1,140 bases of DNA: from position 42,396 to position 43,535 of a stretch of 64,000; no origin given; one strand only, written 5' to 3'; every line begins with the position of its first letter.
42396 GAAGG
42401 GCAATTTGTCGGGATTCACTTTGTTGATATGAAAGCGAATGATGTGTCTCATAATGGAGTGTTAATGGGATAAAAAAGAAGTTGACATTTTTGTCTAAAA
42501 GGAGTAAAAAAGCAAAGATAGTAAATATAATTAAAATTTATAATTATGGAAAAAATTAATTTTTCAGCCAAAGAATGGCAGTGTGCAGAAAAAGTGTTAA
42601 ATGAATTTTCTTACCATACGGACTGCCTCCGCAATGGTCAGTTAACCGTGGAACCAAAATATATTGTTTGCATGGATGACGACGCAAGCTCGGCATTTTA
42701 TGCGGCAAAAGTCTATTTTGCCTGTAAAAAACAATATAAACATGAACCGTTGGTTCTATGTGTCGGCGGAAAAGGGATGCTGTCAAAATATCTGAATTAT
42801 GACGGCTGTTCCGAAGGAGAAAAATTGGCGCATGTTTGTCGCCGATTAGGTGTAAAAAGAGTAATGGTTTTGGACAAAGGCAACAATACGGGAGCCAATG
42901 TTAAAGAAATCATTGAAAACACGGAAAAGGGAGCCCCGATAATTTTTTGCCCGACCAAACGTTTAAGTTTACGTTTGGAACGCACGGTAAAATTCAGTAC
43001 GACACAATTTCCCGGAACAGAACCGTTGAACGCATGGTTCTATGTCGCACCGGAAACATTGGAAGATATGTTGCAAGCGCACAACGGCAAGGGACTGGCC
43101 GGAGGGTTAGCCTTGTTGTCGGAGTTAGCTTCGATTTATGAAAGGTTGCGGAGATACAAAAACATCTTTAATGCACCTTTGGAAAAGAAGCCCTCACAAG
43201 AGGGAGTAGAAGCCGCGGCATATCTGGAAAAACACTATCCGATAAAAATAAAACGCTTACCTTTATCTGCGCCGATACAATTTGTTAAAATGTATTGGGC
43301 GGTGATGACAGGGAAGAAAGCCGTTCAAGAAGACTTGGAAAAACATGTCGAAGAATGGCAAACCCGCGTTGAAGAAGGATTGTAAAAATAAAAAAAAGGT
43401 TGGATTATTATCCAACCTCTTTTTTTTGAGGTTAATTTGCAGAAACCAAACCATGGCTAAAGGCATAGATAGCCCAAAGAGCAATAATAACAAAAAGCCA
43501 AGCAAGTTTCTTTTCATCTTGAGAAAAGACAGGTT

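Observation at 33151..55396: Dispersed family of self-contained promoter/leader/ORF/terminator cassettes lacking Shine-Dalgarno sites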

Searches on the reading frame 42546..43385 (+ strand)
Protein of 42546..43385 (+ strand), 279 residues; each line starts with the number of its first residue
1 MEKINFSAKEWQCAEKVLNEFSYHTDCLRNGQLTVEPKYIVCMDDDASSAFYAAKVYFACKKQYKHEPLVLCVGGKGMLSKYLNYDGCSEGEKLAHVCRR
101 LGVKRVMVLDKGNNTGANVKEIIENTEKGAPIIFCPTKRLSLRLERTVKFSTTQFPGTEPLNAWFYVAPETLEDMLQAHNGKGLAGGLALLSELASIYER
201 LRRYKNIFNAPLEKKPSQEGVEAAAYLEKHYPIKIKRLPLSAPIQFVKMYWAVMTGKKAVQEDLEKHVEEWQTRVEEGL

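Call 4: search_protein_families(library=pfam, proteins=[window:42546-43385:+], max_evalue=0.01)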
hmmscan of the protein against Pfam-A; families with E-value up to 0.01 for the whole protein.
window:42546-43385:+ (279 aa): 0 families

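Call 5: search_protein_families(library=ncbifam, proteins=[window:42546-43385:+], max_evalue=0.01)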
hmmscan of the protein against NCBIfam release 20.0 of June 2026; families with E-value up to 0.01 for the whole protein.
window:42546-43385:+ (279 aa): 0 families

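Call 19: search_protein_families(library=phrogs, proteins=[window:42546-43385:+], max_evalue=0.01)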
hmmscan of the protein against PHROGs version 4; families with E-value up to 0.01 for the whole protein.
window:42546-43385:+ (279 aa): 0 families

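Call 20: search_protein_families(library=padloc, proteins=[window:42546-43385:+], max_evalue=0.01)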
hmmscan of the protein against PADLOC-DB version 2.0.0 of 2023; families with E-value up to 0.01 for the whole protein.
window:42546-43385:+ (279 aa): 0 families

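Call 36: search_solved_structures(query=window:42546-43385:+, max_evalue=10)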
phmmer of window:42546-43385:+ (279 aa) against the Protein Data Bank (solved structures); distinct sequences matched with E-value up to 10: 1.
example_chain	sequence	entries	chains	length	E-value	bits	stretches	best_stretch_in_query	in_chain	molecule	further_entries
9spj_F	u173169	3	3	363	1.2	12.1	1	163-257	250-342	60S ribosomal protein L4-A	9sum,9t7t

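Call 37: search_protein_families(library=pfam, proteins=[window:42546-43385:+], max_evalue=10)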
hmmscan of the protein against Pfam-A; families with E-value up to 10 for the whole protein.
window:42546-43385:+ (279 aa): 1 family
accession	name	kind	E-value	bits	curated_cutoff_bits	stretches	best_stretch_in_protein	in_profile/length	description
PF23004.2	PHDvar_NSD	-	0.016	15.7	27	1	22-43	22-43/47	Histone-lysine N-methyltransferase NSD-like, variant PHD zinc finger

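Call 60: find_homologous_proteins(query=window:42546-43385:+, max_evalue=0.001)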
Query window:42546-43385:+ (279 aa): 31 proteins with E <= 0.001 among 810 candidates.
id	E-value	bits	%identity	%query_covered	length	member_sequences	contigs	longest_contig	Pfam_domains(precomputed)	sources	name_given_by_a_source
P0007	1.6e-184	630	98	100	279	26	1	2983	-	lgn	-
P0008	1.7e-111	391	63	99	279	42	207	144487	-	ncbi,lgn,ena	-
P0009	1.3e-103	365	59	97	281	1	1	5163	-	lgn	-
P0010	2.5e-86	308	54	97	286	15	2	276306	-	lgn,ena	-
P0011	1.8e-81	292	51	98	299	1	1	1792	-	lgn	-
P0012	2.0e-81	292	51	97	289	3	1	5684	-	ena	-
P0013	2.4e-81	292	52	97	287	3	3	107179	-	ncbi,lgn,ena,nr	ncbi:MAG: hypothetical protein J6N45_09580 [Alphaproteobacteria bacterium]|nr:hypothetical protein [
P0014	3.6e-81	291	51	97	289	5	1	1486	-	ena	-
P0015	8.5e-81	290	51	98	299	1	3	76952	-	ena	-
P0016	1.9e-80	289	50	99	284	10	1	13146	-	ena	-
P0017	5.0e-80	287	50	99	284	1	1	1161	-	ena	-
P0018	7.1e-79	284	51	97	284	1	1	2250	-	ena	-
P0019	1.1e-78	283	52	99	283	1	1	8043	-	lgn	-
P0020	1.2e-78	283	49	98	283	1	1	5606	-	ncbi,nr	ncbi:MAG: hypothetical protein IJ677_02310 [Alphaproteobacteria bacterium]|nr:hypothetical protein [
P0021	9.9e-78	280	49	99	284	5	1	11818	-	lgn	-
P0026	4.1e-74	268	50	97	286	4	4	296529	-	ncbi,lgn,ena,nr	ncbi:MAG: hypothetical protein IKN71_08175 [Alphaproteobacteria bacterium]|nr:hypothetical protein [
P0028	7.8e-73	264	49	95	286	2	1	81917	-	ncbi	-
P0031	2.5e-70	255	48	97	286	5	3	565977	-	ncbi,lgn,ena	-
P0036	6.3e-59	218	41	98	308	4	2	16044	-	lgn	-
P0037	9.3e-34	136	34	95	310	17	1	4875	PF02698.24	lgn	-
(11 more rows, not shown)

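Call 62: find_encoding_contigs(protein=P0008, flank=10000, max_places=2)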
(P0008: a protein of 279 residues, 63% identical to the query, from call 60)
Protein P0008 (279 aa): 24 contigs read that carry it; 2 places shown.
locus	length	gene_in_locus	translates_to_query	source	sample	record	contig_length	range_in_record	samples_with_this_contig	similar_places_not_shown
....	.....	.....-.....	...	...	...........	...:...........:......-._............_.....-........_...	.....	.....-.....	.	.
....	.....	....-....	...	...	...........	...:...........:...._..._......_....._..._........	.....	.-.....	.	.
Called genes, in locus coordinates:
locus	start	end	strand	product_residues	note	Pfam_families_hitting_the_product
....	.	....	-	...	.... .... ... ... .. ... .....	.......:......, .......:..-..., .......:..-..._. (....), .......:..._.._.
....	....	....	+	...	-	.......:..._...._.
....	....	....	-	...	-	-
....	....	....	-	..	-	-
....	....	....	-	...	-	-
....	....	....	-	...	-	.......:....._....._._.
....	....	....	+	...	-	-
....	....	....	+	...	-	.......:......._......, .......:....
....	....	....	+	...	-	-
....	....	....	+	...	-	-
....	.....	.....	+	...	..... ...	-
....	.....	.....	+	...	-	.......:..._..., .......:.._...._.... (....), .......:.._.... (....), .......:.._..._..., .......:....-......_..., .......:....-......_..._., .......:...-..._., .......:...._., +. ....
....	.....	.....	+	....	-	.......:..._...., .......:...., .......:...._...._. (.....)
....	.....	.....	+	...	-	-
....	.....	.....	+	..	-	?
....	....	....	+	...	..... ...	-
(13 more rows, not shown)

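Call 63: find_encoding_contigs(protein=P0010, flank=10000, max_places=1)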
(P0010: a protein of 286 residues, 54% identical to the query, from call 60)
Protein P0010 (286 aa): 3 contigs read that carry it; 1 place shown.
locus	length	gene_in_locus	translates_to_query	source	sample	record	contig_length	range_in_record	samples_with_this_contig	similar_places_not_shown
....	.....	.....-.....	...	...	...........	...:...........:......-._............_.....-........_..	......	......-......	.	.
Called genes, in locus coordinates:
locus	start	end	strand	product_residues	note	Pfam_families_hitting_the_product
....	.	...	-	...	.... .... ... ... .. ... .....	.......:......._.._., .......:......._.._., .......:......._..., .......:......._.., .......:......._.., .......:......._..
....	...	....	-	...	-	-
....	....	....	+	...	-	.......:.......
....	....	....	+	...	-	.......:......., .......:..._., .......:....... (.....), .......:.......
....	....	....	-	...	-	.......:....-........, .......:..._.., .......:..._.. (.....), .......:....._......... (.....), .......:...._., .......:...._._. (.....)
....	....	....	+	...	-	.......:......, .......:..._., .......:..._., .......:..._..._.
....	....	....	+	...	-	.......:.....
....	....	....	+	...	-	-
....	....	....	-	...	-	-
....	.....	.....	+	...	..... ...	-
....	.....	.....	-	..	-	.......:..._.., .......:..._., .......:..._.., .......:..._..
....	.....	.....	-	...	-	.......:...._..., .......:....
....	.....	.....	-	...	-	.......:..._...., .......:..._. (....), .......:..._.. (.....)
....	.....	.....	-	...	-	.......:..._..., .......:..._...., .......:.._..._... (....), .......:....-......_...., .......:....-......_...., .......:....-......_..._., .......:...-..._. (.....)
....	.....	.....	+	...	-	-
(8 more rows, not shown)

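Call 64: find_encoding_contigs(protein=P0026, flank=10000, max_places=1)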
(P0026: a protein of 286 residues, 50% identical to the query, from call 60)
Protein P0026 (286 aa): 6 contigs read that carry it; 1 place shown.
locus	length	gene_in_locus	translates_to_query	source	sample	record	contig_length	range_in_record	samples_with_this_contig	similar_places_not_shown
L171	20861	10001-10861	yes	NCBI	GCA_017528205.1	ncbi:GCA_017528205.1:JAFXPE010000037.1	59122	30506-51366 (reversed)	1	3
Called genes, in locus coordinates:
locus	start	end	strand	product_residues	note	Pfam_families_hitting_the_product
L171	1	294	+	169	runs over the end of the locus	-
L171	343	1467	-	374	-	PF12679:ABC2_membrane_2, PF12698:ABC2_membrane_3, PF01061:ABC2_membrane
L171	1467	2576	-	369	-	PF12679:ABC2_membrane_2, PF12698:ABC2_membrane_3, PF01061:ABC2_membrane, PF12730:ABC2_membrane_4 (weak)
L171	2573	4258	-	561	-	PF13476:AAA_23 (faint), PF00005:ABC_tran, PF13304:AAA_21 (faint), PF13555:AAA_29 (faint), PF00005:ABC_tran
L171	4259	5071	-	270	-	PF25917:BSH_RND, PF25973:BSH_CzcB, PF25881:HH_YBHG (weak), PF25876:HH_MFP_RND (weak)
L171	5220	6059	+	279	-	PF12710:HAD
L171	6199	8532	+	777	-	-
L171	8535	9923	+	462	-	PF00209:SNF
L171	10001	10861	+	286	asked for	-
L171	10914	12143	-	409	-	PF12704:MacB_PCD, PF02687:FtsX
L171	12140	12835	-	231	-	PF00005:ABC_tran, PF02463:SMC_N (faint), PF13304:AAA_21 (faint)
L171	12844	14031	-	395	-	PF25917:BSH_RND, PF25973:BSH_CzcB, PF25876:HH_MFP_RND (weak), PF25954:Beta-barrel_RND_2, PF25990:Beta-barrel_YknX, PF26002:Beta-barrel_AprE (weak)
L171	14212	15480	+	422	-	PF01551:Peptidase_M23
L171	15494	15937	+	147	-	PF04519:Bactofilin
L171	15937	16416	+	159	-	PF01668:SmpB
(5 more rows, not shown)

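Call 65: find_encoding_contigs(protein=P0031, flank=10000, max_places=1)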
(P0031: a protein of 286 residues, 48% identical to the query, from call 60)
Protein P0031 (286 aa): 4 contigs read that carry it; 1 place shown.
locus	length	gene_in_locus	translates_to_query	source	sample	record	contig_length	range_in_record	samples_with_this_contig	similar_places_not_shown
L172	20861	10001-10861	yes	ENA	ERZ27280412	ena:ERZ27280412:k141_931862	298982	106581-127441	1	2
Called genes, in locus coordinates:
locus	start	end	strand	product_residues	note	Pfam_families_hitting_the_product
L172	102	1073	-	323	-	PF02618:YceG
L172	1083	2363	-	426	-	PF00109:ketoacyl-synt, PF02801:Ketoacyl-synt_C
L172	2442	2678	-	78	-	PF00550:PP-binding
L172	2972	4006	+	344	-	PF00919:UPF0004, PF04055:Radical_SAM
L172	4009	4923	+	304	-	PF02881:SRP54_N, PF06414:Zeta_toxin (faint), PF13604:AAA_30 (weak), PF20720:nSTAND3 (faint), PF00448:SRP54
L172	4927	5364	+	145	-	PF08668:HDOD (weak), PF01966:HD (faint)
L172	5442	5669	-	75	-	PF00550:PP-binding (weak)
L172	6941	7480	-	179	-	-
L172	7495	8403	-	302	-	-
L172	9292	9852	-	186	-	PF13302:Acetyltransf_3, PF00583:Acetyltransf_1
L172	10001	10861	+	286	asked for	-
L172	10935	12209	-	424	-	-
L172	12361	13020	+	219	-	PF00578:AhpC-TSA, PF08534:Redoxin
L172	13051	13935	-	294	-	PF04231:Endonuclease_1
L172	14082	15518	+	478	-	PF00749:tRNA-synt_1c, PF19269:Anticodon_2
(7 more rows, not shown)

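Call 67: find_encoding_contigs(protein=P0013, flank=10000, max_places=1)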
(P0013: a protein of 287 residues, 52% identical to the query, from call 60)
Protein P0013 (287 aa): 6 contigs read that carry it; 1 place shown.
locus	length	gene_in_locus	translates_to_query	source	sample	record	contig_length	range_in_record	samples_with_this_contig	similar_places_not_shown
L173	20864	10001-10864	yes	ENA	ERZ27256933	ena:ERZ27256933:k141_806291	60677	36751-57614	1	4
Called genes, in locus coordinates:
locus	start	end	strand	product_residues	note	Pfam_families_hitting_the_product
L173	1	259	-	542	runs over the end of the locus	-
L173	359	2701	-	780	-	PF02743:dCache_1, PF22673:MCP-like_PDC_1, PF00672:HAMP, PF07228:SpoIIE, PF13581:HATPase_c_2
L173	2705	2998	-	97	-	PF01740:STAS, PF13466:STAS_2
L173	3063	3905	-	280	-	PF01966:HD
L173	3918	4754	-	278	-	PF01435:Peptidase_M48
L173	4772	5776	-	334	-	-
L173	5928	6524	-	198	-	PF01427:Peptidase_M15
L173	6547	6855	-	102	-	-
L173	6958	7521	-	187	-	PF13302:Acetyltransf_3, PF13420:Acetyltransf_4 (weak), PF00583:Acetyltransf_1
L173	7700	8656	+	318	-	-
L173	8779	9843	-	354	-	PF03797:Autotransporter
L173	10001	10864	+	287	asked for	-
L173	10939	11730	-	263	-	PF01182:Glucosamine_iso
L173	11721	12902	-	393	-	PF07969:Amidohydro_3 (weak), PF01979:Amidohydro_1, PF07969:Amidohydro_3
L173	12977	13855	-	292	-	PF02272:DHHA1 (weak)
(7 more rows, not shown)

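Call 68: find_encoding_contigs(protein=P0028, flank=10000, max_places=1)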
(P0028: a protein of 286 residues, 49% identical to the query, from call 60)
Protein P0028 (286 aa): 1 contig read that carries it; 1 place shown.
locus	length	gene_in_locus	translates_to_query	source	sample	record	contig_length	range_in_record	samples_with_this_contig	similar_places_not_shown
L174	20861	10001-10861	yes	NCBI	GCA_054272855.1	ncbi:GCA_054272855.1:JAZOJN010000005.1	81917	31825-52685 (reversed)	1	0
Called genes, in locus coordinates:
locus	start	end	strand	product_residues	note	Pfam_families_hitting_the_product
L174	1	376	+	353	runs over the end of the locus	-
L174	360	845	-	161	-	PF04138:GtrA_DPMS_TM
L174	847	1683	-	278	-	PF04794:YdjC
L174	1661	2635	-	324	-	PF00535:Glycos_transf_2, PF10111:Glyco_tranf_2_2 (weak)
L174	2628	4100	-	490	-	PF13231:PMT_2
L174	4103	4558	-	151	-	-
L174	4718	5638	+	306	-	PF01145:Band_7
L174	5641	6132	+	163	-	PF01957:NfeD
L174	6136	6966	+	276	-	PF01261:AP_endonuc_2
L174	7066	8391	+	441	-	PF08245:Mur_ligase_M, PF02875:Mur_ligase_C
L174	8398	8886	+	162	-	PF22811:Zn_ribbon_NrdR, PF03477:ATP-cone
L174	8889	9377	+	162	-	PF01029:NusB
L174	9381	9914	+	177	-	PF01327:Pep_deformylase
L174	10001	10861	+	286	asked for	-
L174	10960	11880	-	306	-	-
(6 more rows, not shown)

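Call 69: find_encoding_contigs(protein=P0036, flank=10000, max_places=1)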
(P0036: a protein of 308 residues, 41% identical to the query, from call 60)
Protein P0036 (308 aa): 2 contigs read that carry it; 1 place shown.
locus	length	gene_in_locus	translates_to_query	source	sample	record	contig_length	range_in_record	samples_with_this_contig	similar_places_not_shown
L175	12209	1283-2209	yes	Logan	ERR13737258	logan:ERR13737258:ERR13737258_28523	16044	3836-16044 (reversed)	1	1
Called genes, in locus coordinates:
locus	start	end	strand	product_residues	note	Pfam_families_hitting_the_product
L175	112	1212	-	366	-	PF03797:Autotransporter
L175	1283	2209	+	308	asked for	-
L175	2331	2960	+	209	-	-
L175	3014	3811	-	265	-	PF25084:LbH_EIF2B (faint), PF25087:GMPPB_C (faint), PF00132:Hexapep (weak), PF13720:Acetyltransf_11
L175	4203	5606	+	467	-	PF00884:Sulfatase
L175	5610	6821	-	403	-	PF01189:Methyltr_RsmB-F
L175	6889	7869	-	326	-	-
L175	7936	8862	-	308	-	PF01882:DUF58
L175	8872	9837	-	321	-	PF20030:bpMoxR, PF07726:AAA_3, PF07728:AAA_5, PF17863:AAA_lid_2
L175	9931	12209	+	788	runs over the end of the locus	PF00580:UvrD-helicase, PF13245:AAA_19, PF13604:AAA_30 (faint), PF01443:Viral_helicase1 (faint), PF13538:UvrD_C_2 (faint), PF13361:UvrD_C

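Call 90: predict_structure(alignment_id=A3)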
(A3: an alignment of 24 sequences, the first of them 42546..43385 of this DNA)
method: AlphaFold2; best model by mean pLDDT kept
length: 279 residues; sequences in the alignment: 24
mean_pLDDT: 90.2   pTM: 0.89
mean pLDDT of the five models: 90.2, 90.1, 89.8, 89.3, 88.2
residues with pLDDT >= 90: 205; 70-90: 53; 50-70: 17; < 50: 4
segments of 3 or more residues with pLDDT < 50: 236-239
pLDDT, mean of each block of 10 residues (from residue 1): 86 97 96 97 94 97 97 81 73 96 97 93 97 97 97 95 96 88 86 93 93 96 95 58 71 82 92 85
secondary structure, 60 per line:
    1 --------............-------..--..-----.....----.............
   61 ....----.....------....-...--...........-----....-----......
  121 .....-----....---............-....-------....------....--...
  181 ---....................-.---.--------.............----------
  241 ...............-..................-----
elements in order: H9-20 E39-43 H48-64 E69-73 H80-83 H90-100 E106-109 H115-125 E131-134 H138-149 H151-154 E162-165 H172-175 H184-203 H218-230 H241-255 H257-274

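Call 93: fold_search(model_id=the predicted structure, library=pdb)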
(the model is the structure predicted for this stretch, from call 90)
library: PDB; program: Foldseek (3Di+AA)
matches with E <= 10: 864; with E <= 0.001: 0
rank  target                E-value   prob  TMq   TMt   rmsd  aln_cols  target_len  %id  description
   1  5mko_B                1.2e-02  0.51  0.25  0.23  17.5       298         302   12  [2Fe-2S] cluster containing TtuA in complex with AMP. (released 2017-06-14)
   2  7o9f_C                1.7e-02  0.72  0.28  0.27  12.3       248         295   11  Bacillus subtilis Ffh in complex with ppGpp (released 2022-02-02)
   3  6efx                  2.0e-02  0.23  0.21  0.18  17.1       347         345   13  Crystal structure of a YjeF family protein from Cryptococcus neoformans var. grubii serotype A in complex with AMPPNP (released 2018-09-05)
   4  4db2_C                2.7e-02  0.23  0.22  0.23  10.4       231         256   10  Mss116p DEAD-box helicase domain 2 bound to an RNA duplex (released 2012-08-29)
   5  4xm0_B                3.3e-02  0.60  0.29  0.31  12.4       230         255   13  N,N'-diacetylchitobiose deacetylase (SeMet derivative) from Pyrococcus furiosus in the absence of cadmium (released 2015-06-10)
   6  7o9f_A                3.7e-02  0.54  0.27  0.26  11.1       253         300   13  Bacillus subtilis Ffh in complex with ppGpp (released 2022-02-02)
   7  6frk_x                4.0e-02  0.28  0.25  0.20  29.3       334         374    7  Structure of a prehandover mammalian ribosomal SRP and SRP receptor targeting complex (released 2018-03-28)
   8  5o8e                  4.2e-02  0.57  0.29  0.20  15.7       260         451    9  Mutant of class II CPD photolyase from Methanosarcina mazei (released 2017-09-13)
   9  4db2_D                4.9e-02  0.20  0.21  0.23  10.6       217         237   12  Mss116p DEAD-box helicase domain 2 bound to an RNA duplex (released 2012-08-29)
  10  5gaf_i                5.8e-02  0.41  0.27  0.21  11.1       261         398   12  RNC in complex with SRP (released 2016-02-03)
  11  7x2r_B                6.2e-02  0.23  0.25  0.19  15.6       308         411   13  Crystal structure of the E. coli transcription termination factor Rho (released 2022-04-27)
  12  7o9f_B                6.5e-02  0.35  0.26  0.24  11.6       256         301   12  Bacillus subtilis Ffh in complex with ppGpp (released 2022-02-02)
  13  2j37_W                6.5e-02  0.23  0.27  0.18  20.3       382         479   10  MODEL OF MAMMALIAN SRP BOUND TO 80S RNCS (released 2006-11-08)
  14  1xo1_A                6.9e-02  0.20  0.22  0.24  14.7       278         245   12  T5 5'-EXONUCLEASE MUTANT K83A (released 1999-04-02)
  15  4bqe_A                8.1e-02  0.16  0.23  0.10  20.1       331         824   11  Arabidopsis thaliana Cytosolic Alpha-1,4-glucan Phosphorylase (PHS2) (released 2014-02-19)
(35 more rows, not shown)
